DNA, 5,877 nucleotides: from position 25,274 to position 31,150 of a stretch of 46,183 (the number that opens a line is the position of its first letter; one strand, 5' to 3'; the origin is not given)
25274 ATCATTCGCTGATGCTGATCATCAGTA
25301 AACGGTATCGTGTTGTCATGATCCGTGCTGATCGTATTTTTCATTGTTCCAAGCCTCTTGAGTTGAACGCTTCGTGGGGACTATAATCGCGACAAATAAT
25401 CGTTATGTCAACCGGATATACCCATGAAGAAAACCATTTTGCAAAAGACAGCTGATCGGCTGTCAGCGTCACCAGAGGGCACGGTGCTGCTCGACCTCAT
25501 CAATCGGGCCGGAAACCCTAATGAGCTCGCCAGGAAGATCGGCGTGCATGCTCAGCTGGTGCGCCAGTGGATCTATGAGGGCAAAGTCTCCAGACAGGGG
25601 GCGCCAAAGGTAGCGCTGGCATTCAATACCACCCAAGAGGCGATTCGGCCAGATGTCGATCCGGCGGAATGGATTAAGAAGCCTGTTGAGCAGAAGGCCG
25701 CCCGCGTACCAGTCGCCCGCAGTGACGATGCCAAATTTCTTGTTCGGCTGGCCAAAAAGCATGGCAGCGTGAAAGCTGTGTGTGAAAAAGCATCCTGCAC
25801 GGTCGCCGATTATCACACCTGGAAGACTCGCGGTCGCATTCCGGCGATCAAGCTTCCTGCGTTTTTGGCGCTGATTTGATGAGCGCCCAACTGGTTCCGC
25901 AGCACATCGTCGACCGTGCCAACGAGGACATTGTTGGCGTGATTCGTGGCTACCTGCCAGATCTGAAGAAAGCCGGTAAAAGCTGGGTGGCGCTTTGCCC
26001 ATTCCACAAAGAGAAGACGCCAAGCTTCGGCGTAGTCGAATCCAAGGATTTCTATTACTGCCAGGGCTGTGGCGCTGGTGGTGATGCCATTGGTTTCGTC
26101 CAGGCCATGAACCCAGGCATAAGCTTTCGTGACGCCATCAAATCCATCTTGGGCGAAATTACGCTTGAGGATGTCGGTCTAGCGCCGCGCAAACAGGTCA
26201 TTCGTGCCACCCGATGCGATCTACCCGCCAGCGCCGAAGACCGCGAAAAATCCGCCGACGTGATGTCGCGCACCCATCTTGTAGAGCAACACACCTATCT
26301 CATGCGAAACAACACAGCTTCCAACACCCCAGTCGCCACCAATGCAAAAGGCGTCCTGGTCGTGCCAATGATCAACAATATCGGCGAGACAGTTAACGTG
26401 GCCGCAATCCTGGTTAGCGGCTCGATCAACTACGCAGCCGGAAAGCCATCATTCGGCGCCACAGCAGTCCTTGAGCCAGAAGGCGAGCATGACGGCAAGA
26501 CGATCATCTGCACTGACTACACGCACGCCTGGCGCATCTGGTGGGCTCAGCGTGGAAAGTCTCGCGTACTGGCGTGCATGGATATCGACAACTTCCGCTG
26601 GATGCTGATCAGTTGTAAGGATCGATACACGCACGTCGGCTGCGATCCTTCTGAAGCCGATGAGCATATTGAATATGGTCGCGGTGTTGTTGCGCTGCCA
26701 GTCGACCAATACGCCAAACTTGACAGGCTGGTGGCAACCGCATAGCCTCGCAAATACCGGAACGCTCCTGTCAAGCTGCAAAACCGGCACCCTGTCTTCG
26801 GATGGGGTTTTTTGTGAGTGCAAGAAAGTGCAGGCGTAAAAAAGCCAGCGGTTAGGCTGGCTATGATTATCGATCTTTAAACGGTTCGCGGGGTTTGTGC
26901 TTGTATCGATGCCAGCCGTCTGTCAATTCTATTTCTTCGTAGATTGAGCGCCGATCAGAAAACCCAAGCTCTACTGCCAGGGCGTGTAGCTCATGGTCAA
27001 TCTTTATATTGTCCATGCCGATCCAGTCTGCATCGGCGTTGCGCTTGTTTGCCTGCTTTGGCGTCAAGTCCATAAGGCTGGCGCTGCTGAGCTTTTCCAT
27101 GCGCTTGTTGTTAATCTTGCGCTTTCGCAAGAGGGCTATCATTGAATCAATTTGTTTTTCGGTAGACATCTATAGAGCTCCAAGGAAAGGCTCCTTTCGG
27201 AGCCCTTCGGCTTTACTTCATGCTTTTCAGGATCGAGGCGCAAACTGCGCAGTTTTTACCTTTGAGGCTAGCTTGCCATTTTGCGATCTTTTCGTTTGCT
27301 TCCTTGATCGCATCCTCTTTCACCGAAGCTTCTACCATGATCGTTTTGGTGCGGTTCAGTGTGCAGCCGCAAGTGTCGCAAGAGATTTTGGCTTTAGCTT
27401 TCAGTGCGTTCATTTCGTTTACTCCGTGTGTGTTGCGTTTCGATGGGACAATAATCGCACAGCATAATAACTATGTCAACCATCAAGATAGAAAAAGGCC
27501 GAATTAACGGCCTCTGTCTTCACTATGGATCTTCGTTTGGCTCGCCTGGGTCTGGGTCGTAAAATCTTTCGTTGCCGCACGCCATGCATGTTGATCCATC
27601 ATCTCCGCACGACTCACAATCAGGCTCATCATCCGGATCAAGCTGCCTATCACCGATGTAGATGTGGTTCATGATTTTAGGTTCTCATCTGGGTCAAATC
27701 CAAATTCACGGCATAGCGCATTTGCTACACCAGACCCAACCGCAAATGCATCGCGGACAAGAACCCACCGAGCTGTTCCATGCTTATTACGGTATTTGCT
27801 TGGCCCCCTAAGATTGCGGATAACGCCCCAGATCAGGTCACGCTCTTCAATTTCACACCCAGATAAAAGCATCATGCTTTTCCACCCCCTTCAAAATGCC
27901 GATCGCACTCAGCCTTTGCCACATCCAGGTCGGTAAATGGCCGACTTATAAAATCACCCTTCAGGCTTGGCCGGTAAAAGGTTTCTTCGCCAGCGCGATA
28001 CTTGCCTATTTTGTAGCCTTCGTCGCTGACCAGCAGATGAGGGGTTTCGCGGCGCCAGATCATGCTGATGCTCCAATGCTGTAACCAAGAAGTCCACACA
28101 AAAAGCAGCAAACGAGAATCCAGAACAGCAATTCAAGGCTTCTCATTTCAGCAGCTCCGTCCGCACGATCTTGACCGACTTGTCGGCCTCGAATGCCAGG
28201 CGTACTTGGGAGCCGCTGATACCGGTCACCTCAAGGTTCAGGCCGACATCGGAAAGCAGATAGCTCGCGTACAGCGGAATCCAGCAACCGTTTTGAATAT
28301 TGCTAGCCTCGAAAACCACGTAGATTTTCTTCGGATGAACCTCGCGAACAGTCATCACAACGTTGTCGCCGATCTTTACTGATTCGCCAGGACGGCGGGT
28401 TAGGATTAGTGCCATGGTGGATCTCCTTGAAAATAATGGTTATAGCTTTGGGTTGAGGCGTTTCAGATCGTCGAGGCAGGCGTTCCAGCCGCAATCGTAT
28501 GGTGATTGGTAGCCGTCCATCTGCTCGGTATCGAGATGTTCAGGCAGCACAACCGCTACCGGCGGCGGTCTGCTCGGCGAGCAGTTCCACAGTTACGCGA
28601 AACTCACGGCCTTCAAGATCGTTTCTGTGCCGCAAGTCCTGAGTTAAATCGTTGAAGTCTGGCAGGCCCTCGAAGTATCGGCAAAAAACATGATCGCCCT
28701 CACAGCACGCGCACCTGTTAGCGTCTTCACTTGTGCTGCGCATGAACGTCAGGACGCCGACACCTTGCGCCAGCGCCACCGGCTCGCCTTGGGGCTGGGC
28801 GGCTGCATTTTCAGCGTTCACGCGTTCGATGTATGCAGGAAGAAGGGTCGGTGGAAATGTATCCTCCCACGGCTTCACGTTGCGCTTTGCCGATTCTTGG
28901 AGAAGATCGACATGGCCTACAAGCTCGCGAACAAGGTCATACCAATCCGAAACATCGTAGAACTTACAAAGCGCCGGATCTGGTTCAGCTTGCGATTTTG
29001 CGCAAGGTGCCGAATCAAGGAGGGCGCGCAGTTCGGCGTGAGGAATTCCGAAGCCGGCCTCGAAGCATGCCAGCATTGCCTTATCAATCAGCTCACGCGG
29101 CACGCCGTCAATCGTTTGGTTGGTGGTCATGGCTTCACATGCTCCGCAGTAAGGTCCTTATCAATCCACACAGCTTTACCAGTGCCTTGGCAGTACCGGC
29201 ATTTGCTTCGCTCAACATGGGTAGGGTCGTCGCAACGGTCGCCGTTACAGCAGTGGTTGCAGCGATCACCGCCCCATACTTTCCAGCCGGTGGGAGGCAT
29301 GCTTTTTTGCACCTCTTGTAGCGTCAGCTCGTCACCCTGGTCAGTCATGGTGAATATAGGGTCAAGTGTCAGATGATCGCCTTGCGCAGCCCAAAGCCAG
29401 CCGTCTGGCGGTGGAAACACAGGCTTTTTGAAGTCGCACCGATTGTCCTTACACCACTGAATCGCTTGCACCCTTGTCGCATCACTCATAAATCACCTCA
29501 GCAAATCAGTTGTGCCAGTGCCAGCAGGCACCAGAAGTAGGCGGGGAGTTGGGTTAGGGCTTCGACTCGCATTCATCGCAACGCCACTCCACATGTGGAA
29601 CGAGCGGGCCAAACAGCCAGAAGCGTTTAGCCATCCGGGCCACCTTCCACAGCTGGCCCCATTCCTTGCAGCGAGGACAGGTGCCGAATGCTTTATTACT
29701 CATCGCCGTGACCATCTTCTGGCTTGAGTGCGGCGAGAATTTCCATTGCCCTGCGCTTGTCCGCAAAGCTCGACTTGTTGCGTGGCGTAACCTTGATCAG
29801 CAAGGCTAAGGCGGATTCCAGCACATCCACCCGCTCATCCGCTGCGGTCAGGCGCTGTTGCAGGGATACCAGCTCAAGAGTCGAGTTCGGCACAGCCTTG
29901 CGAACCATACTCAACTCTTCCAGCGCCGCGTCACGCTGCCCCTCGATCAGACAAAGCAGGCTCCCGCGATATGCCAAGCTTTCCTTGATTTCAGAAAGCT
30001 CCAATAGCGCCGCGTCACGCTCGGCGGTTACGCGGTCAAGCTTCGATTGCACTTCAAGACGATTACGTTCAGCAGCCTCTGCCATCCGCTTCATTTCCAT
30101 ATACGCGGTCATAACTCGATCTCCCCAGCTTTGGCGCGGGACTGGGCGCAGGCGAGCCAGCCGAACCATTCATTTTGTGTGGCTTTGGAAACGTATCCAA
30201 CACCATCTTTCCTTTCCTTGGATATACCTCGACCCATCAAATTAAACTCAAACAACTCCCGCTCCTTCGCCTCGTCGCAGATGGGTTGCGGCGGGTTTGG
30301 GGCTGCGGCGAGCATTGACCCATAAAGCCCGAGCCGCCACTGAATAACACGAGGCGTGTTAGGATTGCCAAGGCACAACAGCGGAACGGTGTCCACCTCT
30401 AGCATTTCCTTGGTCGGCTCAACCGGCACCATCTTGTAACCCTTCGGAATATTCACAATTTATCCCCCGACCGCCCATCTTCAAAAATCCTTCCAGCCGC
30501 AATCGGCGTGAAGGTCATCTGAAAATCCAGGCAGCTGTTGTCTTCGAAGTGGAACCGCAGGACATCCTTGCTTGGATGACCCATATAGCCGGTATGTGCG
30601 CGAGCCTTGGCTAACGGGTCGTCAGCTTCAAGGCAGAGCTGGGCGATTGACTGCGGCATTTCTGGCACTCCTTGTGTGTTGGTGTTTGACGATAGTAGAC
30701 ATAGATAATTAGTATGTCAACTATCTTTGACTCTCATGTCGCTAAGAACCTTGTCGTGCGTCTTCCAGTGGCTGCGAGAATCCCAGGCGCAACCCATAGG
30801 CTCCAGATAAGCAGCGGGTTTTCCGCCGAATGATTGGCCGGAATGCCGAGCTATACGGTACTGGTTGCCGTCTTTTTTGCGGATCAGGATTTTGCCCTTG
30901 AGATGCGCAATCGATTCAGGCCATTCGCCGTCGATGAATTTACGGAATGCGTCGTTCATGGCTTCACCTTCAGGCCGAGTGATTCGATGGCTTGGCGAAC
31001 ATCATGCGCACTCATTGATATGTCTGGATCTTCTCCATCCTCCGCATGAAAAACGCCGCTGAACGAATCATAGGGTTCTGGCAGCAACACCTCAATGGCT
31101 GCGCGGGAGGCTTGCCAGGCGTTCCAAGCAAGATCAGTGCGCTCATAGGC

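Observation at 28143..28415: Phage-encoded CsrA/RsmA homologue with an internal insertion or partial duplication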

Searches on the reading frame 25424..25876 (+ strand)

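Call 39: search_protein_families(library=phrogs, proteins=[window:25424-25876:+], max_evalue=0.01)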
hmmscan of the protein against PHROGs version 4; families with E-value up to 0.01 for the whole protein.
window:25424-25876:+ (151 aa): 4 families
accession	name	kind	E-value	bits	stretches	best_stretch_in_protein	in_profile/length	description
phrog_35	-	transcription regulation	1.1e-07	33.2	1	22-94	78-153/181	transcriptional repressor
phrog_8008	-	DNA, RNA and nucleotide metabolism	3e-05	24.7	0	24-54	9-39/66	DNA binding protein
phrog_2856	-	transcription regulation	4.2e-05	24.2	1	25-75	55-106/165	transcriptional regulator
phrog_4779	-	transcription regulation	0.0033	18.9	1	33-90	19-73/98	transcriptional regulator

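Call 64: search_protein_families(library=pfam, proteins=[window:25424-25876:+], max_evalue=0.01)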
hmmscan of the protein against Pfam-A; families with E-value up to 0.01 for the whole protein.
window:25424-25876:+ (151 aa): 2 families
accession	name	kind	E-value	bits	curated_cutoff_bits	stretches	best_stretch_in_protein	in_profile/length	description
PF15943.11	YdaS_toxin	-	1.6e-08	34.7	30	1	24-81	3-63/65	Bacterial toxin YdaS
PF01527.26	HTH_Tnp_1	-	0.00091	19.8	24.1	0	34-56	28-49/75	Transposase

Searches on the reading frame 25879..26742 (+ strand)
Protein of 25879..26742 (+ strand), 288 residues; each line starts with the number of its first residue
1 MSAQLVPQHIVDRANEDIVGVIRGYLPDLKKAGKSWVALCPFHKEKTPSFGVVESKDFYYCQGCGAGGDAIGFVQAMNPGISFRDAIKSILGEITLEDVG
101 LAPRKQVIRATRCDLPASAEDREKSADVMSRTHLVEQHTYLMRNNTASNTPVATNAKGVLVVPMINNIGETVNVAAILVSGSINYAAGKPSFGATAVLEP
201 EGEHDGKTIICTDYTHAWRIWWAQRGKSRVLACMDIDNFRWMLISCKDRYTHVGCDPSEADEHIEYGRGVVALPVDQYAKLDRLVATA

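Call 39: search_protein_families(library=phrogs, proteins=[window:25879-26742:+], max_evalue=0.01)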
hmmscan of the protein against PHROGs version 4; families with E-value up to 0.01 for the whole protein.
window:25879-26742:+ (288 aa): 10 families
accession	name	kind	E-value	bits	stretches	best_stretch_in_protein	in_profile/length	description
phrog_6444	-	DNA, RNA and nucleotide metabolism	1.5e-24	87.7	1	13-96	14-95/577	DNA primase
phrog_510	-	DNA, RNA and nucleotide metabolism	3.9e-22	79.7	1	30-238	38-277/667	DNA primase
phrog_18097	-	DNA, RNA and nucleotide metabolism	1.1e-21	78.3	1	13-91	11-87/199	DNA primase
phrog_11992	-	unknown function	1.5e-15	58.9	1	31-105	23-96/177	-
phrog_360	-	DNA, RNA and nucleotide metabolism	4.8e-12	47.1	1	15-88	5-81/133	DNA primase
phrog_47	-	DNA, RNA and nucleotide metabolism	1.3e-08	34.9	1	25-93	37-107/947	DNA primase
phrog_2249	-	DNA, RNA and nucleotide metabolism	1e-06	28.8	1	104-239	98-238/802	DNA primase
phrog_2304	-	DNA, RNA and nucleotide metabolism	7.2e-05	24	1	38-75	35-72/133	DNA primase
phrog_26824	-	unknown function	0.00023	20.4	1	39-75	29-69/868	-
phrog_22657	-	unknown function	0.0048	15.6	1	10-90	12-88/1185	-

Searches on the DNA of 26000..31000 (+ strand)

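Call 8: search_dna_similar(query=window:26000-31000:+, collection=phages, mode=near, max_rows=15)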
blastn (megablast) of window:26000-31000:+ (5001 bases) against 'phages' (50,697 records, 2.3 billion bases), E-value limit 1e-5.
Records with a match: 14; places in all: 15; records where one place covers at least 80% of the query: 0.
Best place of each record, by identity: >=99% 3; 95-99% 10; 80-90% 1.
By first word of the organism name: Pseudomonas 12; Bacteriophage 1; Phage 1.
By host as written in the record: - 3; Pseudomonas sp. ANT_H14 2; Pseudomonas fluorescens UFV 041 2; Pseudomonas fluorescens CS1 2; Pseudomonas fluorescens SA1 2; Pseudomonas lactis 1; Pseudomonas fluorescens 1; Pseudomonas sp. KT_2_4 1.
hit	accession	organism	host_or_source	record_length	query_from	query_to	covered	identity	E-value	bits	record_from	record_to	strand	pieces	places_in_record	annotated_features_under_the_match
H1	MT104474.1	Pseudomonas phage MR14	-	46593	865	1432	11%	81.8%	3e-130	473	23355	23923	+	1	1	hypothetical protein (x2)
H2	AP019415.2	Pseudomonas phage HU1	Pseudomonas lactis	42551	3090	4290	4%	96.7%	6e-27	348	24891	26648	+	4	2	hypothetical protein (x6) | putative zinc transporter 4, partial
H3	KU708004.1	Pseudomonas phage phiAH14a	Pseudomonas sp. ANT_H14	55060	3092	3866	3%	98.8%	1e-23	295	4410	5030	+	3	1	hypothetical protein (x3)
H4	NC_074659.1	Pseudomonas phage phiAH14a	Pseudomonas sp. ANT_H14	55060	3092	3866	3%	98.8%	1e-23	295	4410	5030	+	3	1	hypothetical protein (x3)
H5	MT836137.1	Bacteriophage sp.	human fecal samples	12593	3094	3554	2%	98.2%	6e-22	194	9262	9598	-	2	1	record has no annotation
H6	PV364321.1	Pseudomonas phage PfAn1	Pseudomonas fluorescens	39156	3097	3559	2%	95.5%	4e-19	175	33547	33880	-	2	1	hypothetical protein (x2) | putative DUF3850 domain-containing protein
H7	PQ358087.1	Phage TPWB-08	Tabanus par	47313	3092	3557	2%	98.1%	1e-24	186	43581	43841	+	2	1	hypothetical protein (x2)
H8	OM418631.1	Pseudomonas phage UFJF_PfDIW6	Pseudomonas fluorescens UFV 041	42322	3499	3554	1%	96.4%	8e-16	94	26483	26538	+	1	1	none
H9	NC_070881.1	Pseudomonas phage UFJF_PfDIW6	Pseudomonas fluorescens UFV 041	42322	3499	3554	1%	96.4%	8e-16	94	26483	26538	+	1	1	none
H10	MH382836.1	Pseudomonas phage phCDa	Pseudomonas fluorescens CS1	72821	3095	3135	1%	97.6%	4e-9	71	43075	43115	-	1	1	hypothetical protein (x2)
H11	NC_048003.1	Pseudomonas phage phCDa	Pseudomonas fluorescens CS1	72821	3095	3135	1%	97.6%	4e-9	71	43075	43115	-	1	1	hypothetical protein (x2)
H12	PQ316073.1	Pseudomonas phage KT1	Pseudomonas sp. KT_2_4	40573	3091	3125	1%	100.0%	2e-7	66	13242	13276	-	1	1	record has no annotation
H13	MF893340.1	Pseudomonas phage PPSC2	Pseudomonas fluorescens SA1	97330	3091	3122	1%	100.0%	8e-6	60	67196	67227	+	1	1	hypothetical protein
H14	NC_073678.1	Pseudomonas phage PPSC2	Pseudomonas fluorescens SA1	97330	3091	3122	1%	100.0%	8e-6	60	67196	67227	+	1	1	hypothetical protein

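Call 86: search_dna_similar(query=window:29480-29700:-, collection=phages, mode=distant, max_rows=30, max_evalue=0.001)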
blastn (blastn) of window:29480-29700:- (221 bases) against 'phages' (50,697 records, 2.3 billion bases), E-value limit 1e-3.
Records with a match: 8; places in all: 8; records where one place covers at least 80% of the query: 0.
Best place of each record, by identity: 95-99% 7; 90-95% 1.
By first word of the organism name: Pseudomonas 6; Phage 1; Bacteriophage 1.
By host as written in the record: - 2; Pseudomonas sp. ANT_H14 2; Pseudomonas fluorescens UFV 041 2; Pseudomonas lactis 1; Pseudomonas fluorescens 1.
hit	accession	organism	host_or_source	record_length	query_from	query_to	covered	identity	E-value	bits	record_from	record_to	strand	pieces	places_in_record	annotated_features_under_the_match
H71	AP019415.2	Pseudomonas phage HU1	Pseudomonas lactis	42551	140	215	34%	97.4%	5e-28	129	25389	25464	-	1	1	hypothetical protein (x2)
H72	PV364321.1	Pseudomonas phage PfAn1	Pseudomonas fluorescens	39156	143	215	33%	93.2%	2e-21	108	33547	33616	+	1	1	hypothetical protein (x2)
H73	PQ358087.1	Phage TPWB-08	Tabanus par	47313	149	217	31%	98.6%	3e-25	121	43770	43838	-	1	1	hypothetical protein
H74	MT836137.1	Bacteriophage sp.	human fecal samples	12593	148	215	31%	97.1%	1e-22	111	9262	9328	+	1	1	record has no annotation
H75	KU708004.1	Pseudomonas phage phiAH14a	Pseudomonas sp. ANT_H14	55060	148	214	30%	98.5%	3e-24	117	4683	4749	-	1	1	hypothetical protein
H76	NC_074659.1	Pseudomonas phage phiAH14a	Pseudomonas sp. ANT_H14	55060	148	214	30%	98.5%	3e-24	117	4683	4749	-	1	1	hypothetical protein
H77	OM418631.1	Pseudomonas phage UFJF_PfDIW6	Pseudomonas fluorescens UFV 041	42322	148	203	25%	96.4%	4e-17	93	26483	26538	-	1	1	none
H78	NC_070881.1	Pseudomonas phage UFJF_PfDIW6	Pseudomonas fluorescens UFV 041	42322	148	203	25%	96.4%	4e-17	93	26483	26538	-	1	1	none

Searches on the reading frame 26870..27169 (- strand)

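Call 38: search_protein_families(library=phrogs, proteins=[window:26870-27169:-], max_evalue=0.01)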
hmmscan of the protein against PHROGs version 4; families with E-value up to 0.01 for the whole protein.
window:26870-27169:- (100 aa): 3 families
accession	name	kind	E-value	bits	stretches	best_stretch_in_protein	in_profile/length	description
phrog_25091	-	unknown function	6.3e-39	133.5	1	5-97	6-98/98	-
phrog_987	-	unknown function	0.0028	18.9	1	1-40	1-38/66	-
phrog_6156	-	DNA, RNA and nucleotide metabolism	0.0081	16.5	1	40-73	95-128/261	endonuclease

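Call 64: search_protein_families(library=pfam, proteins=[window:26870-27169:-], max_evalue=0.01)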
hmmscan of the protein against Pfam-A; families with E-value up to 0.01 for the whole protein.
window:26870-27169:- (100 aa): 0 families

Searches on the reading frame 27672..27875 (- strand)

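Call 38: search_protein_families(library=phrogs, proteins=[window:27672-27875:-], max_evalue=0.01)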
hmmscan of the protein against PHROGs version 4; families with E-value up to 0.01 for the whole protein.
window:27672-27875:- (68 aa): 1 family
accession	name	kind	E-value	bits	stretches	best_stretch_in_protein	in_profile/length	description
phrog_15161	-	unknown function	3.6e-06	27.7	1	30-64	19-52/63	-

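Call 64: search_protein_families(library=pfam, proteins=[window:27672-27875:-], max_evalue=0.01)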
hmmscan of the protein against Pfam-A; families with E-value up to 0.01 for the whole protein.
window:27672-27875:- (68 aa): 0 families

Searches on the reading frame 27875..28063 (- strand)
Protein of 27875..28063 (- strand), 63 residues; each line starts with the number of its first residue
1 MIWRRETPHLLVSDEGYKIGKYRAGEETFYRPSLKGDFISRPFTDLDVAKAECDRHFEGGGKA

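Call 38: search_protein_families(library=phrogs, proteins=[window:27875-28063:-], max_evalue=0.01)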
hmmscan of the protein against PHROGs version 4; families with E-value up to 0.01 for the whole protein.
window:27875-28063:- (63 aa): 1 family
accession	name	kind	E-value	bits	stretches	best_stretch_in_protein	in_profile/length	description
phrog_17150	-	unknown function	3.3e-11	44.5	1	1-58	1-60/68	-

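Call 64: search_protein_families(library=pfam, proteins=[window:27875-28063:-], max_evalue=0.01)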
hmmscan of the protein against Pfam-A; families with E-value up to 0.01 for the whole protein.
window:27875-28063:- (63 aa): 0 families
